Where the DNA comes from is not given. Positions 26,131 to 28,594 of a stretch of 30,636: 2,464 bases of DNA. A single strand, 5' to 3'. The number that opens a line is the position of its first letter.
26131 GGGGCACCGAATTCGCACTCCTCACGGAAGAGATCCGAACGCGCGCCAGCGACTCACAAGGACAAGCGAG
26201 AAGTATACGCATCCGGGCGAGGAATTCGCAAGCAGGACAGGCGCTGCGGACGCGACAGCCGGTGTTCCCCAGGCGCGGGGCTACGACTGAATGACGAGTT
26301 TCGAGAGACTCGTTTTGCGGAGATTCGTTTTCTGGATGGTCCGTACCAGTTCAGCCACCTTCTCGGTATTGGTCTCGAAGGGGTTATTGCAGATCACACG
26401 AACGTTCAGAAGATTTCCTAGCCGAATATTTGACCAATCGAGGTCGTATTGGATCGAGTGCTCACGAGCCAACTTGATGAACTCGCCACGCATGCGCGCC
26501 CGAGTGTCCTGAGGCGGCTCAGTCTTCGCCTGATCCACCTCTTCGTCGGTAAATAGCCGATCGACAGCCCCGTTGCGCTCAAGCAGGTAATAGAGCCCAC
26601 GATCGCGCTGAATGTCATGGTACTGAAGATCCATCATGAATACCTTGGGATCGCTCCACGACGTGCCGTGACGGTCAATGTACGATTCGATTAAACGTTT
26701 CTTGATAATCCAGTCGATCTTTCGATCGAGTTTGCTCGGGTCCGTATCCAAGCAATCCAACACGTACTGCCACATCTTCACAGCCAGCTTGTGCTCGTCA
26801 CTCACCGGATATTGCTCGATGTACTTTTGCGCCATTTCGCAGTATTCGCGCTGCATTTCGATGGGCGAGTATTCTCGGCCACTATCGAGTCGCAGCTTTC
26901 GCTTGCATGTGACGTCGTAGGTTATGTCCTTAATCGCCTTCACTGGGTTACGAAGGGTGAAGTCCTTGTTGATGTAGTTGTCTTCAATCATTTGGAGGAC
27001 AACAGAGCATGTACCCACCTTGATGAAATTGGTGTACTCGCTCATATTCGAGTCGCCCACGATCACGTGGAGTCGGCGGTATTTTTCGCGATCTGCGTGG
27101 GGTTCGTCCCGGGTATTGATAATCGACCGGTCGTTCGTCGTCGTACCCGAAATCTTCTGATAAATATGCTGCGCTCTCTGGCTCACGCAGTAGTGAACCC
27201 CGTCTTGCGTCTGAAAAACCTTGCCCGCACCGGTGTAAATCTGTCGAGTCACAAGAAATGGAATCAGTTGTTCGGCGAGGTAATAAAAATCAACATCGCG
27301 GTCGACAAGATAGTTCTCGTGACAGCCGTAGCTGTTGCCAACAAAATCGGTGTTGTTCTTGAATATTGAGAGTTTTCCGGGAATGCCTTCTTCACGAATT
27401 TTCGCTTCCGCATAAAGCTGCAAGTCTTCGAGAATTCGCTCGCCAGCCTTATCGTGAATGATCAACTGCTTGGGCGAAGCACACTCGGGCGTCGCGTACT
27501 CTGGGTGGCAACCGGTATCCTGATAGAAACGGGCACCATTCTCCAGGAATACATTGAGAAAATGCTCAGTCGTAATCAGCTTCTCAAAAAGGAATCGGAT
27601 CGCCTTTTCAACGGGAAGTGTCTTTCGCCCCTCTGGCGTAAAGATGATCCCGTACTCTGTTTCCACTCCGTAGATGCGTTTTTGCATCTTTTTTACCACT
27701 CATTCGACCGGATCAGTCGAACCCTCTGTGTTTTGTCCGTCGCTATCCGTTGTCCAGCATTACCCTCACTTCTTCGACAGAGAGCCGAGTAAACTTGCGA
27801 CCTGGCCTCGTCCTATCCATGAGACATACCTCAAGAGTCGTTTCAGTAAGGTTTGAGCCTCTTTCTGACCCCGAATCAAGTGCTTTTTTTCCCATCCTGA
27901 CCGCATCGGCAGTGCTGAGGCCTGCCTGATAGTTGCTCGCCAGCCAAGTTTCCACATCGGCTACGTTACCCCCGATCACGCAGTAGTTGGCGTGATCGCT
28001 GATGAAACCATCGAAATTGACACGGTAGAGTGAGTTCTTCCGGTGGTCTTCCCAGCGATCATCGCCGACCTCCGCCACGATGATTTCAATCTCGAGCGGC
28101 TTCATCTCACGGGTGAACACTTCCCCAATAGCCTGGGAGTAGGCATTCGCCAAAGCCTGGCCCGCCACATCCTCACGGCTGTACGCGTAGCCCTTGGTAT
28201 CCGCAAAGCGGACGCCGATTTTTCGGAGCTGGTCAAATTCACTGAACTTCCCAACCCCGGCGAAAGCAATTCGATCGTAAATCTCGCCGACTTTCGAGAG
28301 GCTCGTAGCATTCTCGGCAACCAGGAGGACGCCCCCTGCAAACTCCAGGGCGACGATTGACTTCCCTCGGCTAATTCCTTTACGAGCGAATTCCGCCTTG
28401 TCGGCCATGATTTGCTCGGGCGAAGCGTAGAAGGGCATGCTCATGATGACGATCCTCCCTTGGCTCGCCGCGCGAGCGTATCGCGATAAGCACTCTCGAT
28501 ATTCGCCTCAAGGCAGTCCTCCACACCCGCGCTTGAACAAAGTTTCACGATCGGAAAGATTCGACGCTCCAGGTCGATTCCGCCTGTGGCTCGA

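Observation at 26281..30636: Intact actinobacterial-type Pup-proteasome operon in a diderm, deltaproteobacterial-grade host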

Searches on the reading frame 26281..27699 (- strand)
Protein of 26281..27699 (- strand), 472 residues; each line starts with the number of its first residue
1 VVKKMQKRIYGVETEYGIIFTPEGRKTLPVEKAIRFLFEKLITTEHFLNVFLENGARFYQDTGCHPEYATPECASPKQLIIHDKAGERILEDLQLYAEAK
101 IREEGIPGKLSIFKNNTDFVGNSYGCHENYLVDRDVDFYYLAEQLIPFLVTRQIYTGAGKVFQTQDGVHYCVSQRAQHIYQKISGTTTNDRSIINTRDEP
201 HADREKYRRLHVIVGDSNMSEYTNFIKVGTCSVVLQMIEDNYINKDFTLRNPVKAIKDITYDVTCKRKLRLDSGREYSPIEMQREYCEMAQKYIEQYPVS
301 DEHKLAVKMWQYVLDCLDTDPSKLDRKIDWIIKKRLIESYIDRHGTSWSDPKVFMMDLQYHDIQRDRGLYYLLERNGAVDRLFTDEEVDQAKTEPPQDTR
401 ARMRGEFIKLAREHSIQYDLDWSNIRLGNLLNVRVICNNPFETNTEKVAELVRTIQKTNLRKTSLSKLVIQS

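Call 4: search_protein_families(library=ncbifam, proteins=[window:26281-27699:-], max_evalue=0.01)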
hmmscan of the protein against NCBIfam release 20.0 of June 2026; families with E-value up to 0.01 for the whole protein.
window:26281-27699:- (472 aa): 2 families
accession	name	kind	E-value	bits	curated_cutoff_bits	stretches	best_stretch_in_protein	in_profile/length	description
TIGR03686.1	pupylate_PafA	equivalog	7.7e-169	562.2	551.3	1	7-453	1-455/457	Pup--protein ligase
TIGR03688.1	depupylase_Dop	equivalog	1.1e-122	410.3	492.3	1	48-452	81-482/485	depupylase/deamidase Dop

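Call 5: search_protein_families(library=pfam, proteins=[window:26281-27699:-], max_evalue=0.01)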
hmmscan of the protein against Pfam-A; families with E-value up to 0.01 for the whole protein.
window:26281-27699:- (472 aa): 1 family
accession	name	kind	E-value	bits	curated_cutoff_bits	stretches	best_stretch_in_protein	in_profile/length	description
PF03136.20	Pup_ligase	-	1.3e-153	512.5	25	1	8-425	1-440/441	Pup-ligase protein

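Call 11: find_related_loci(query=window:26281-27699:-, collection=genome_contigs, flank=8000)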
Query window:26281-27699:- (472 aa) in genome_contigs; peptide patterns used: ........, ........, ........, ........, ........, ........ (x = any residue, [..] = any of these).
515 stretches matched a pattern; 450 encode a relative of the query (tblastn E <= 1e-3); the best 80 are kept; 80 distinct loci.
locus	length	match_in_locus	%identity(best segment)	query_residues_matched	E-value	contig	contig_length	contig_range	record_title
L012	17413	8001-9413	100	2-472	0e+0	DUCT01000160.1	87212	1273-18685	MAG TPA_asm: Myxococcales bacterium isolate UWMA-0336 NODE_435_length_87212_cov_0.335369, whole genome shotgun sequence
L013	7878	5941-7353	94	2-472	0e+0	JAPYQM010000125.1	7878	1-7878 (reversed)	MAG: Myxococcota bacterium isolate PW2.metabat2.22_sub PW2_10646_length_7878_cov_15.450594, whole genome shotgun sequenc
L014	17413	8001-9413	95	2-472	0e+0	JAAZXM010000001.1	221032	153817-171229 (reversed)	MAG: Myxococcales bacterium isolate bin12s NODE_1_length_221032_cov_5.946116, whole genome shotgun sequence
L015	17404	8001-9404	95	5-472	0e+0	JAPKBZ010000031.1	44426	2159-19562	MAG: Myxococcota bacterium isolate ANT-51 NODE_425_length_44426_cov_19.891055, whole genome shotgun sequence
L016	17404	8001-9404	94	5-472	0e+0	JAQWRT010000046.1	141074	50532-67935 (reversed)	MAG: Myxococcota bacterium isolate cluster2_bin.41 k141_1372116, whole genome shotgun sequence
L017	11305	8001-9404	93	5-472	0e+0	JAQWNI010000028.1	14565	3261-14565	MAG: Myxococcota bacterium isolate cluster2_bin.176 k141_973934, whole genome shotgun sequence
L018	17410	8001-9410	92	3-472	0e+0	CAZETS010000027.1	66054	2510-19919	MAG TPA_asm: uncultured Spirochaetaceae bacterium isolate SRP077602_co10_279 genome assembly, contig: NODE_1172_length_6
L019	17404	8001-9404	93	5-472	0e+0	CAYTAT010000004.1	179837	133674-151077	MAG TPA_asm: uncultured Spirochaetaceae bacterium isolate SRP308112_co1_388 genome assembly, contig: NODE_19_length_1798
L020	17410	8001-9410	93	3-472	0e+0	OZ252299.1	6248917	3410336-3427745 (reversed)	MAG: Myxococcota bacterium isolate d096e52c-8650-4dc2-924d-61961b4435f2 genome assembly, chromosome: 1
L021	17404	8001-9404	93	5-472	0e+0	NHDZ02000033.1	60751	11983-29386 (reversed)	MAG: Proteobacteria bacterium TMED72 NHDZ01000121.1, whole genome shotgun sequence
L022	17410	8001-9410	92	3-472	0e+0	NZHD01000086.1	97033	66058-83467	MAG: Deltaproteobacteria bacterium isolate MED660 72130, whole genome shotgun sequence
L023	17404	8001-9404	91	5-472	0e+0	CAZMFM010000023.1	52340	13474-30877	MAG TPA_asm: uncultured Spirochaetaceae bacterium isolate SRP128015_co1_44 genome assembly, contig: NODE_483_length_5234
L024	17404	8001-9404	92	5-472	0e+0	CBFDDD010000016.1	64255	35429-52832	MAG TPA_asm: uncultured Myxococcales bacterium isolate SRR26215691_binner13_Refined_41 genome assembly, contig: ERZ25073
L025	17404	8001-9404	92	5-472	0e+0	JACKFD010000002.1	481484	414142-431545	MAG: Spirochaetaceae bacterium isolate HK-STAS-MYXO-51 HK-STAS-MYXO-51_2, whole genome shotgun sequence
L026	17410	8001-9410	91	3-472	0e+0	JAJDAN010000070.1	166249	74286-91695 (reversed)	MAG: Deltaproteobacteria bacterium isolate OFTM107 OFTM107_69, whole genome shotgun sequence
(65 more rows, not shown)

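Call 39: search_solved_structures(query=window:26281-27699:-, show_alignments=2, max_evalue=1e-10)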
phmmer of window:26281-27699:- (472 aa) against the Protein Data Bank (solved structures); distinct sequences matched with E-value up to 1e-10: 5.
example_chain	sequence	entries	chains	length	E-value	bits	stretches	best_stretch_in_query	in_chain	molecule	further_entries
4b0t_A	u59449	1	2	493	2.3e-104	353.2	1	5-453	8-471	PUP--PROTEIN LIGASE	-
4bjr_A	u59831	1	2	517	1.3e-103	350.8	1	5-453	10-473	PUP--PROTEIN LIGASE, PROKARYOTIC UBIQUITIN-LIKE PROTEIN PUP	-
4b0r_A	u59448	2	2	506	3.9e-97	329.4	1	47-408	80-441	DEAMIDASE-DEPUPYLASE DOP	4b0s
5lrt_A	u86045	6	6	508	3.9e-97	329.4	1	47-408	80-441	Depupylase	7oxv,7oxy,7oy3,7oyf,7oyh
9cku_G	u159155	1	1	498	3.1e-87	296.8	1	48-411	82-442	Pup deamidase/depupylase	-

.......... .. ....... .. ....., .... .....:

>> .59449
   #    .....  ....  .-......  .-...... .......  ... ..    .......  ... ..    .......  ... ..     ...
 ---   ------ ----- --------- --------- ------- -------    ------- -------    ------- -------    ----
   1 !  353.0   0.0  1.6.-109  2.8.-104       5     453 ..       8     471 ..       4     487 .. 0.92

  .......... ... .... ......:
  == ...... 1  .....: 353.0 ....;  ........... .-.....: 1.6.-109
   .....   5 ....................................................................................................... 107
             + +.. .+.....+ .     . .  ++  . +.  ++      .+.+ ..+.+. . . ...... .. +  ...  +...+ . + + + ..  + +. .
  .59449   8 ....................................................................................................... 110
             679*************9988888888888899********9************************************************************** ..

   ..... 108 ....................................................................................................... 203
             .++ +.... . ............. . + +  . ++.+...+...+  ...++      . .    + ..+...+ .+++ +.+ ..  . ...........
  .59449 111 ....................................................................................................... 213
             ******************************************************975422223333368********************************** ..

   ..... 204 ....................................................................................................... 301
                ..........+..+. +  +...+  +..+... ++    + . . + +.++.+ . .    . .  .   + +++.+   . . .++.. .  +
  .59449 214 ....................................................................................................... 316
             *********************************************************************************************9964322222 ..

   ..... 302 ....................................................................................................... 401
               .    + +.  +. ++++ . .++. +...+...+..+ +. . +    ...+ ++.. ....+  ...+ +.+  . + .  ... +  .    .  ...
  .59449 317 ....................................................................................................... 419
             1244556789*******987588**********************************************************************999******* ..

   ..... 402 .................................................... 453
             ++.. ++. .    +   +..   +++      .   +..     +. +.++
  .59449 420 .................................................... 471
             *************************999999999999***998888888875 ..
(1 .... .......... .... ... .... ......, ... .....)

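Call 40: search_protein_representatives(protein=window:26281-27699:-)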
Query: 472 residues. Proteins with E-value up to 0.001 (for the whole library): 6489; up to 1e-10: 4760; up to 1e-30: 2165. The best 150 are listed.
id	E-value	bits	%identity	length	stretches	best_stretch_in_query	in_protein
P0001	3.7e-195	665.8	61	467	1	5-459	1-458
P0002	1.0e-143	496.2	95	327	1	5-230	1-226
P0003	5.1e-142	490.6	49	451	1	7-454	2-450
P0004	2.0e-136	472.2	57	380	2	11-264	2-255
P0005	6.8e-136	470.4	45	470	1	6-454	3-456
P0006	9.8e-132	456.7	80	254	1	219-472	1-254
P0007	3.2e-127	441.8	47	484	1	5-455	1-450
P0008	1.6e-119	416.4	43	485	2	125-456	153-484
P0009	2.7e-118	412.4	46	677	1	3-429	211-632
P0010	2.8e-116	405.8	45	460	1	11-454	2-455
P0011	4.4e-115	401.8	44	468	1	6-455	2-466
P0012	8.2e-115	400.9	44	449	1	6-455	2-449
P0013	1.8e-113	396.5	47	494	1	47-444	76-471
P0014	7.8e-113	394.4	54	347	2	5-261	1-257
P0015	8.4e-110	384.4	47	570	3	46-351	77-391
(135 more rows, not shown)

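Call 41: find_encoding_contigs(protein=P0001, flank=7000, max_places=4)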
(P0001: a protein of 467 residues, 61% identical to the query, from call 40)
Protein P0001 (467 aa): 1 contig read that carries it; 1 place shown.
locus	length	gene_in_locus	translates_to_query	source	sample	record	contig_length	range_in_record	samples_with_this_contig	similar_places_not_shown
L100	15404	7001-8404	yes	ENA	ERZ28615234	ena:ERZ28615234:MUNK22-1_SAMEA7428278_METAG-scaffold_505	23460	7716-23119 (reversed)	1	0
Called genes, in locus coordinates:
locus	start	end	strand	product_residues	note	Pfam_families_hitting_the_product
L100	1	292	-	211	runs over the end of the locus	?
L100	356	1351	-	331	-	PF13620:CarboxypepD_reg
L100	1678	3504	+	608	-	PF07728:AAA_5 (faint), PF13401:AAA_22 (faint), PF17758:Prot_ATP_ID_OB_N, PF20720:nSTAND3 (faint), PF16450:Prot_ATP_ID_OB_C, PF13191:AAA_16 (weak), PF00004:AAA, PF00910:RNA_helicase (weak), +1 more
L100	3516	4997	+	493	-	PF03136:Pup_ligase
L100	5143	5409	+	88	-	PF05639:Pup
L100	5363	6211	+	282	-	PF00227:Proteasome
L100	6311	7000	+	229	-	PF00227:Proteasome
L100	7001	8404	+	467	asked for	PF03136:Pup_ligase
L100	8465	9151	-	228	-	PF14326:DUF4384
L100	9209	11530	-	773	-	PF13513:HEAT_EZ (faint), PF02985:HEAT (faint), PF12717:Cnd1 (faint), PF13646:HEAT_2, PF03130:HEAT_PBS (faint), PF13646:HEAT_2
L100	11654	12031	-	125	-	PF00072:Response_reg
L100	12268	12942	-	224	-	PF01553:Acyltransferase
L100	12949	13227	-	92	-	PF04945:YHS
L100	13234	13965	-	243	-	PF24481:CT398_CC, PF02591:Zn_ribbon_9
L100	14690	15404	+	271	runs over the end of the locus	PF00793:DAHP_synth_1, PF03102:NeuB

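Call 42: find_encoding_contigs(protein=P0003, flank=7000, max_places=4)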
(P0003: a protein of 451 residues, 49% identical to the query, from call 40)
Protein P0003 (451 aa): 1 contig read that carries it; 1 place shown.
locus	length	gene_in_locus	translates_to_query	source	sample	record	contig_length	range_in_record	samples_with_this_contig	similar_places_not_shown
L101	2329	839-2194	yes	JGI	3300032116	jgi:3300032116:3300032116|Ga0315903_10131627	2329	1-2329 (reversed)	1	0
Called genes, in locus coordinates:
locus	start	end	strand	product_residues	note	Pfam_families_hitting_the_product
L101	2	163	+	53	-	?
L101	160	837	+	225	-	PF00227:Proteasome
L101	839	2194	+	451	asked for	PF03136:Pup_ligase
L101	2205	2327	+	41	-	?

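Call 52: search_protein_families(library=pfam, proteins=[L012:3-1070:+, L012:1060-1782:+, L012:1645-2103:-, L012:2206-2514:+], max_evalue=0.001)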
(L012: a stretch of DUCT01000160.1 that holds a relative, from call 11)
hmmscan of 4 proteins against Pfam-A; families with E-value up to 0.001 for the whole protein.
L012:3-1070:+ (355 aa): 3 families
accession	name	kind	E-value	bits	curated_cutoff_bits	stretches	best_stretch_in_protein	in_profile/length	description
PF01580.24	FtsK_SpoIIIE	-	2.7e-59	200.7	24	1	1-187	30-221/221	FtsK/SpoIIIE family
PF09397.16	FtsK_gamma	-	3.6e-27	94.3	30.6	1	289-349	2-62/63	Ftsk gamma domain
PF05621.17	TniB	-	6.6e-05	22.9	22.4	0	7-30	33-56/189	Bacterial TniB protein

L012:1060-1782:+ (240 aa): 1 family
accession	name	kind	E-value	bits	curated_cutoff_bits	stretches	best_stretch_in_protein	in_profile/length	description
PF03548.22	LolA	-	1.2e-24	87.4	23.6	1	58-225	2-164/165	Outer membrane lipoprotein carrier protein LolA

L012:1645-2103:- (152 aa): 0 families

L012:2206-2514:+ (102 aa): 0 families

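Call 55: search_dna_similar(query=window:26281-27699:-, collection=plasmids, mode=protein, max_rows=25)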
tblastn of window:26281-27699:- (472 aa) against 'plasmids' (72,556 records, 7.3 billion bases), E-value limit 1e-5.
Records with a match: 2; places in all: 4; records where one place covers at least 80% of the query: 1.
Best place of each record, by identity: <60% 2.
By first word of the organism name: Nonomuraea 1; Tsukamurella 1.
By predicted mobility (MOB-suite, as given by PLSDB): non-mobilizable 2.
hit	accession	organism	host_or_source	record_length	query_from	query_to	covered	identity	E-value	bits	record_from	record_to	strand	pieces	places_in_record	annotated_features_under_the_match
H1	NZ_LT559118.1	Nonomuraea gerenzanensis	-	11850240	5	452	95%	49.4%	6e-147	471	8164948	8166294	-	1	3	none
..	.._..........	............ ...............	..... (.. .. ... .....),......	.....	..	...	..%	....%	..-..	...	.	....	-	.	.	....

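Call 56: get_annotated_region(hit=H1, flank=9000)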
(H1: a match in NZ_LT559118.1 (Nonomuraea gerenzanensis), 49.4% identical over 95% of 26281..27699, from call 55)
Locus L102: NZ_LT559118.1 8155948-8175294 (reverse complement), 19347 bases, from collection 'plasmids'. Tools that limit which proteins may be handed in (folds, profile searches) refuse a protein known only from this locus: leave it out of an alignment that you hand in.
description: Nonomuraea gerenzanensis isolate nono1 plasmid I, complete sequence
organism: Nonomuraea gerenzanensis (NCBI taxid 93944)
taxonomy: Bacteria; Actinomycetota; Actinomycetes; Streptosporangiales; Streptosporangiaceae; Nonomuraea; Nonomuraea gerenzanensis
host: -; source: -; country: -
typing (MOB-suite, as given by PLSDB): non-mobilizable
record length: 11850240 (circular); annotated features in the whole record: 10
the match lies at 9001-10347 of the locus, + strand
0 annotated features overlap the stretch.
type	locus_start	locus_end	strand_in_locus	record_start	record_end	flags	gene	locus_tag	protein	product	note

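Call 71: search_protein_families(library=ncbifam, proteins=[L012:4616-6094:+], max_evalue=0.00001)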
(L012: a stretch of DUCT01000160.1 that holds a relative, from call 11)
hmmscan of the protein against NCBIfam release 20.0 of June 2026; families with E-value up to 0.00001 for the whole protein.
L012:4616-6094:+ (493 aa): 2 families
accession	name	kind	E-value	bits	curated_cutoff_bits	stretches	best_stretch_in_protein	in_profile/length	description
TIGR03688.1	depupylase_Dop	equivalog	3.1e-175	583.6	492.3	1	6-481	3-484/485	depupylase/deamidase Dop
TIGR03686.1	pupylate_PafA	equivalog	3e-123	411.9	551.3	1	76-480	41-455/457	Pup--protein ligase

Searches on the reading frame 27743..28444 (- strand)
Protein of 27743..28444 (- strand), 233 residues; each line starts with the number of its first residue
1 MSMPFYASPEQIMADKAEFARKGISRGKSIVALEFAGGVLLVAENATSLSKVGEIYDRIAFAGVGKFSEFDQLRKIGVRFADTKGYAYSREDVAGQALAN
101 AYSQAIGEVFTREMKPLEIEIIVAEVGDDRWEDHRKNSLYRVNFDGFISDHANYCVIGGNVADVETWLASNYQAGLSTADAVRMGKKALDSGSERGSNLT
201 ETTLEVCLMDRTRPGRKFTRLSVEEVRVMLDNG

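Call 4: search_protein_families(library=ncbifam, proteins=[window:27743-28444:-], max_evalue=0.01)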
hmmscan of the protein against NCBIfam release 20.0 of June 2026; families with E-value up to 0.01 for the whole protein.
window:27743-28444:- (233 aa): 4 families
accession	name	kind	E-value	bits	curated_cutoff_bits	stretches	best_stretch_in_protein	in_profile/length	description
TIGR03691.1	20S_bact_alpha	equivalog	2.9e-84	282.1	139.05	1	1-230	1-228/229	proteasome subunit alpha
TIGR03633.1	arc_protsome_A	equivalog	2.1e-10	40.4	287.35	1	17-230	19-229/230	archaeal proteasome endopeptidase complex subunit alpha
NF003075.0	PRK03996.1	subfamily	5.5e-10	39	219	1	17-231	26-237/248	archaeal proteasome endopeptidase complex subunit alpha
TIGR03634.1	arc_protsome_B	equivalog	7.2e-07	29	224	1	48-197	31-169/185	archaeal proteasome endopeptidase complex subunit beta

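Call 5: search_protein_families(library=pfam, proteins=[window:27743-28444:-], max_evalue=0.01)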
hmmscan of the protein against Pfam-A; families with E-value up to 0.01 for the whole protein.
window:27743-28444:- (233 aa): 1 family
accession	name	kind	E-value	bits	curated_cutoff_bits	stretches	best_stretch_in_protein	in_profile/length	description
PF00227.31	Proteasome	-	8e-17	61.9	22.4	1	25-207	2-187/189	Proteasome subunit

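Call 24: search_solved_structures(query=window:27743-28444:-, show_alignments=2, max_evalue=1e-10)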
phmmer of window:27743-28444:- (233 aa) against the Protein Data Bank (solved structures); distinct sequences matched with E-value up to 1e-10: 8.
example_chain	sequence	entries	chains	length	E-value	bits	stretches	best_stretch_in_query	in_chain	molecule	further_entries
3h6f_A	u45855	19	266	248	1e-62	214.9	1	1-229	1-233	Proteasome (Alpha subunit) PrcA | Proteasome subunit alpha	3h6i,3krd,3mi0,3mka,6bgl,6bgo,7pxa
2fhg_A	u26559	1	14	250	2.8e-62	213.5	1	2-229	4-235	20S proteasome, alpha and beta subunits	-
2fhh_A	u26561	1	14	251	2.9e-62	213.4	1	2-229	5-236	20S proteasome, alpha and beta subunits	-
1q5q_A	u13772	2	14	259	6.5e-61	209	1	1-222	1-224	proteasome alpha-type subunit 1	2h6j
9ce7_A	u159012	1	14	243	4.3e-60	206.3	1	8-229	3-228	Proteasome subunit alpha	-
5lzp_0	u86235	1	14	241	8.2e-60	205.4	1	8-229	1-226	Proteasome subunit alpha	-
3hf9_A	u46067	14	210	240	1.8e-58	201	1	10-229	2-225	Proteasome (Alpha subunit) PrcA | Proteasome subunit alpha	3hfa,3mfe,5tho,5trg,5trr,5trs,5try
1q5r_A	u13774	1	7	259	4.2e-57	196.6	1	6-222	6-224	proteasome alpha-type subunit 1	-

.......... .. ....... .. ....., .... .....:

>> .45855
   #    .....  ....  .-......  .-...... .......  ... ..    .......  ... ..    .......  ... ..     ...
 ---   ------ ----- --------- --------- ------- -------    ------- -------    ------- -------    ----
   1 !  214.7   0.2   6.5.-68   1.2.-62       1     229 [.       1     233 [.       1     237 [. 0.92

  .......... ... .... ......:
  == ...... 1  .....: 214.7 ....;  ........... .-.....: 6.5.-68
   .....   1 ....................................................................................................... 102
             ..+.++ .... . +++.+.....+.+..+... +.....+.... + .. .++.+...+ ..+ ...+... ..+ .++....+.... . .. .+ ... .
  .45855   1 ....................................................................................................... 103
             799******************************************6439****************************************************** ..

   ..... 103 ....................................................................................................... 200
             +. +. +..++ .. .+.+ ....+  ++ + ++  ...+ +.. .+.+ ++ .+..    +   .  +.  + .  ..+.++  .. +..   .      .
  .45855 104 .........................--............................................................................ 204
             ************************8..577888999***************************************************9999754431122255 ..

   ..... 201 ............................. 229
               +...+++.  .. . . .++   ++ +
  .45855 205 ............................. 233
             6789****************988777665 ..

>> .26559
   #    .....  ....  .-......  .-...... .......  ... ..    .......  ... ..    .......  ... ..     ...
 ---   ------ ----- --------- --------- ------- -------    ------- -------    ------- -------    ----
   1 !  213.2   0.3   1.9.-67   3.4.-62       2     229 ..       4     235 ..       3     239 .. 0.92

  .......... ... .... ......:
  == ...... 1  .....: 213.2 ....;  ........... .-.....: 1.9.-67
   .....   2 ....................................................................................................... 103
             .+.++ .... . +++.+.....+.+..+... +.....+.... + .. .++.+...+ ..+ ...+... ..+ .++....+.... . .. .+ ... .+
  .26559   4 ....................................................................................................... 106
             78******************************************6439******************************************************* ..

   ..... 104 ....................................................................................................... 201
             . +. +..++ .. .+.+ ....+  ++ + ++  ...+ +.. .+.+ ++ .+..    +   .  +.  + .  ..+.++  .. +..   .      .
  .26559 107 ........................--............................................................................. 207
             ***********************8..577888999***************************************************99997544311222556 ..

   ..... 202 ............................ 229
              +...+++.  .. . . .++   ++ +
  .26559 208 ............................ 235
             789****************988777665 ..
